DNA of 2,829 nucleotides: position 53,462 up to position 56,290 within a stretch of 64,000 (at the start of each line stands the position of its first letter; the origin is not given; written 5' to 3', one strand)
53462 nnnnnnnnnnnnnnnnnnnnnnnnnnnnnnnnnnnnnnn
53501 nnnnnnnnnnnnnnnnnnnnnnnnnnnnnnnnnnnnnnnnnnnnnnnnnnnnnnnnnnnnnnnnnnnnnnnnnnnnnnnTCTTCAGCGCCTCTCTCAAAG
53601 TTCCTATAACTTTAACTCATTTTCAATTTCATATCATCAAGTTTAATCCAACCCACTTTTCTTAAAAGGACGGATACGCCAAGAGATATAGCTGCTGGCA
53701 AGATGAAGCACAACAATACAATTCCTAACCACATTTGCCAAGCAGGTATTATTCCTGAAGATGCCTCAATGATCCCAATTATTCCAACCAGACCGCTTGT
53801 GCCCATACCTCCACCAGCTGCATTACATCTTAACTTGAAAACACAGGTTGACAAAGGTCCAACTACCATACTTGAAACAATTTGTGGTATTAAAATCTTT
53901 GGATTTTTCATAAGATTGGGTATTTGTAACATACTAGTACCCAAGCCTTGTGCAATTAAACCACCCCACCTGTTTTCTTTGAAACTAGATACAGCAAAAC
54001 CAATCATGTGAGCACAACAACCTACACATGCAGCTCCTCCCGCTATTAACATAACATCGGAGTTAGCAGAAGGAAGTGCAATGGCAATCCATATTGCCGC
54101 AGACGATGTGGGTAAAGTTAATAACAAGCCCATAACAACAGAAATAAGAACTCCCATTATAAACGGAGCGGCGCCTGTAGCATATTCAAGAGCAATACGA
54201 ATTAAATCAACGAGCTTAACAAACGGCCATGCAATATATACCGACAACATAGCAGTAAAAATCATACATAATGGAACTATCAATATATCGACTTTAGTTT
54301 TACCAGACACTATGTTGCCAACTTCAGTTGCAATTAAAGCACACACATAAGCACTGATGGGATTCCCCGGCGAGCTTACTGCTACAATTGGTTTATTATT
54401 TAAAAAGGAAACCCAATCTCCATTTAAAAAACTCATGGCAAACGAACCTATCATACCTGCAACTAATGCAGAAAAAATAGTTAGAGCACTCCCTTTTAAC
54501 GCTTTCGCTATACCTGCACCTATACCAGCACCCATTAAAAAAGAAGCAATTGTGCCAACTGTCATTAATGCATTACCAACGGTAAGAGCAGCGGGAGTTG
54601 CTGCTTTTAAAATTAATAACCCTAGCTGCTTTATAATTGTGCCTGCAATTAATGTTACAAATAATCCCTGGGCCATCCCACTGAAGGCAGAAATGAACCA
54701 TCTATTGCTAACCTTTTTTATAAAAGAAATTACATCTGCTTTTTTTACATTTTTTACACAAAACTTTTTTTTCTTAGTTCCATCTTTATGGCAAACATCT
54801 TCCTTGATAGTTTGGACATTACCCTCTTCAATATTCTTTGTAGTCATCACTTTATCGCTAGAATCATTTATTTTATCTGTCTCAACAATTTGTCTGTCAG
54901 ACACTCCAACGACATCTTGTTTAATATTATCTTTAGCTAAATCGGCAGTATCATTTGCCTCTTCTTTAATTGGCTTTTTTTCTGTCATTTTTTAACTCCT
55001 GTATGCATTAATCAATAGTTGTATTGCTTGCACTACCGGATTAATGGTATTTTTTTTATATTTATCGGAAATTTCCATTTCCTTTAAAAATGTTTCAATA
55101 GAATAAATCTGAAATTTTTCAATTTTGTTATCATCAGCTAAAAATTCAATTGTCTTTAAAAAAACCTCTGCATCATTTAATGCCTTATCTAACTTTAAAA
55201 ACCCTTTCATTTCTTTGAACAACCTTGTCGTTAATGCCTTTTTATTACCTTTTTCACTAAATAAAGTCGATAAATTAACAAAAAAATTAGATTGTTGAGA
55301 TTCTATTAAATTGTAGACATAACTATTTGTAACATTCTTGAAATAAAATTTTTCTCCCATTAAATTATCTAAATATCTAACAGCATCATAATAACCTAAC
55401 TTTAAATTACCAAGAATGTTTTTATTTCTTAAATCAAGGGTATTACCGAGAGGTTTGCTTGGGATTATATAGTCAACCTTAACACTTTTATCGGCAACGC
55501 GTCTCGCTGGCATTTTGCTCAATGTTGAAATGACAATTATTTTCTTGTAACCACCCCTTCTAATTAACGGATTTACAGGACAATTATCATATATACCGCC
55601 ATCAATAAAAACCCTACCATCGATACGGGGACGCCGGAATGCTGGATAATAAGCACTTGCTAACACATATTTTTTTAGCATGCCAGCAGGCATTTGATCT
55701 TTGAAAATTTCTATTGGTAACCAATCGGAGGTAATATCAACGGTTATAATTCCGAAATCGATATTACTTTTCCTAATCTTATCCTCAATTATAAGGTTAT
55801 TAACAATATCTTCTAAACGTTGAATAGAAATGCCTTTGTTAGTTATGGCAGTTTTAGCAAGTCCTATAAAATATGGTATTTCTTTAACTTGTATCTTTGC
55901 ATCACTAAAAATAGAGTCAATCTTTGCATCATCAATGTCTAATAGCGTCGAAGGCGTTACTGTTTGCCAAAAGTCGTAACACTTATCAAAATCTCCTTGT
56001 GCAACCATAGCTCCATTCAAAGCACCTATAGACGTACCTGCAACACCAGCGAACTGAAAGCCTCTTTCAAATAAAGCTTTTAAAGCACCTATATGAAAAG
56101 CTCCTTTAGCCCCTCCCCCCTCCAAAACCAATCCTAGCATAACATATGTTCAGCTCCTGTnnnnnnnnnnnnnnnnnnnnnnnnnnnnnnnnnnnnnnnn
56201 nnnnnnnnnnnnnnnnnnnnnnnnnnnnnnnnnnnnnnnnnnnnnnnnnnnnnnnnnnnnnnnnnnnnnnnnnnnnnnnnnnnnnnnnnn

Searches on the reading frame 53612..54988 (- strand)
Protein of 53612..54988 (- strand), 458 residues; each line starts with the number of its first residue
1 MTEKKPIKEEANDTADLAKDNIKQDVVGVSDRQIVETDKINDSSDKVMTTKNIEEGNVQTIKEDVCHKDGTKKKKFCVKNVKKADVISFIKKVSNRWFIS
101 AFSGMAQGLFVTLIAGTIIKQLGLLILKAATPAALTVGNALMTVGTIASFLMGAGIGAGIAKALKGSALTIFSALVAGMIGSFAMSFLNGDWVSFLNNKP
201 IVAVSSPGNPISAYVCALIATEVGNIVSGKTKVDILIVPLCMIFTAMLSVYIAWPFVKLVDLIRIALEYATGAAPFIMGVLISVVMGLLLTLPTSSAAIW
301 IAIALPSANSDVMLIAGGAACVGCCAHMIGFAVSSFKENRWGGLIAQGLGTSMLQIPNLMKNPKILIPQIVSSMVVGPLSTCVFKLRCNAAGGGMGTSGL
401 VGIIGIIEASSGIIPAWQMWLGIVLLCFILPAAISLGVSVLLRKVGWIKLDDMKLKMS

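Call 51: search_protein_families(library=pfam, proteins=[window:53612-54988:-], max_evalue=0.00001)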
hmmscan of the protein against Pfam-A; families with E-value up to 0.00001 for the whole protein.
window:53612-54988:- (458 aa): 1 family
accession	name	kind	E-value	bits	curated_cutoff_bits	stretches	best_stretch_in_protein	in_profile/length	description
PF13303.11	PTS_EIIC_2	-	7.9e-76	255.7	28.9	1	101-455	3-327/327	Phosphotransferase system, EIIC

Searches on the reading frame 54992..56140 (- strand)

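Call 51: search_protein_families(library=pfam, proteins=[window:54992-56140:-], max_evalue=0.00001)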
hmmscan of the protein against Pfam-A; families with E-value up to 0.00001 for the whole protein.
window:54992-56140:- (382 aa): 1 family
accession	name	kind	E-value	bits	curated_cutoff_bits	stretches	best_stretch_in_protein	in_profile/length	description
PF01734.28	Patatin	-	2e-30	106.9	27.7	1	4-193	1-191/191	Patatin-like phospholipase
